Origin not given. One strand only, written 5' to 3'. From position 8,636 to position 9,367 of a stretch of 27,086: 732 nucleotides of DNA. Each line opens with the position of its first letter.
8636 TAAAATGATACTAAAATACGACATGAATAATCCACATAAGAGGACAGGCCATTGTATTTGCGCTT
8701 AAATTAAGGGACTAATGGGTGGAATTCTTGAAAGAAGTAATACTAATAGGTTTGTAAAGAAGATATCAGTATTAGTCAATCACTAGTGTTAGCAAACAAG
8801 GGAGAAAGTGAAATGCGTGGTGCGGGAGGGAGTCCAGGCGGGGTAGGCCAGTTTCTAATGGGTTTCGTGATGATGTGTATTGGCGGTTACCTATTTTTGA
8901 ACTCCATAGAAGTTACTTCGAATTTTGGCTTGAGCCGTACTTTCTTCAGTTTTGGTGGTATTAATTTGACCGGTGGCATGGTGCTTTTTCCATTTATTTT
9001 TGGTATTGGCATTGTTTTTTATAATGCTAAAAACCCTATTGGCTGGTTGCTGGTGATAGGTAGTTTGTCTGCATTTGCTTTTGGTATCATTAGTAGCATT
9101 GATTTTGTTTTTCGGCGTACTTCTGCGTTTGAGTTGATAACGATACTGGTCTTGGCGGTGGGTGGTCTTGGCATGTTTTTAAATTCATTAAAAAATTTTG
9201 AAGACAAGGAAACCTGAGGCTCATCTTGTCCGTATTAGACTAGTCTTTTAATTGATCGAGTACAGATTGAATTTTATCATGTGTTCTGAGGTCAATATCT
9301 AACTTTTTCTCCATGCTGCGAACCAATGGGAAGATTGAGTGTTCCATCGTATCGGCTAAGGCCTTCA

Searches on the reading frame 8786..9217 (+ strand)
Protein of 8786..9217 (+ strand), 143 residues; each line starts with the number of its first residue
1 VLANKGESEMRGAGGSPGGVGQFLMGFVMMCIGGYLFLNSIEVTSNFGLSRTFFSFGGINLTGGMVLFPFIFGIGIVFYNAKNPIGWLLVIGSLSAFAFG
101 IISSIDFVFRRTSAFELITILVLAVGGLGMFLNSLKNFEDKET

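Call 6: search_protein_families(library=pfam, proteins=[window:8786-9217:+], max_evalue=0.01)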
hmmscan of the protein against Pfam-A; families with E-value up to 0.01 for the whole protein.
window:8786-9217:+ (143 aa): 0 families

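Call 7: search_protein_families(library=ncbifam, proteins=[window:8786-9217:+], max_evalue=0.01)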
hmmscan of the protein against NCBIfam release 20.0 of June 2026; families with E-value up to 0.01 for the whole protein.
window:8786-9217:+ (143 aa): 0 families

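Call 8: search_protein_families(library=padloc, proteins=[window:8786-9217:+], max_evalue=0.01)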
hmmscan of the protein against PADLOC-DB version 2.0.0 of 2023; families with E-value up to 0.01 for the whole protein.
window:8786-9217:+ (143 aa): 0 families

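Call 9: search_protein_families(library=pfam, proteins=[window:8786-9217:+], max_evalue=10)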
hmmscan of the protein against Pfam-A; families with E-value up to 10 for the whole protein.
window:8786-9217:+ (143 aa): 3 families
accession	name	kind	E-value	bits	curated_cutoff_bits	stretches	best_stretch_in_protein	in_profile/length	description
PF10617.14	DUF2474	-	0.083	13.4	26.6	1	85-104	7-26/39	Protein of unknown function (DUF2474)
PF11970.14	GPR_Gpa2_C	-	0.096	13.2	21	1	66-112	25-72/76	G protein-coupled glucose receptor regulating Gpa2 C-term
PF24018.1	DUF7331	-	0.12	13.4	27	1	75-88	35-48/59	Family of unknown function (DUF7331)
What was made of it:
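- On YqiK-type flotillin (SPFH2): The full-length protein gives no Pfam hit (calls 6, 9).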
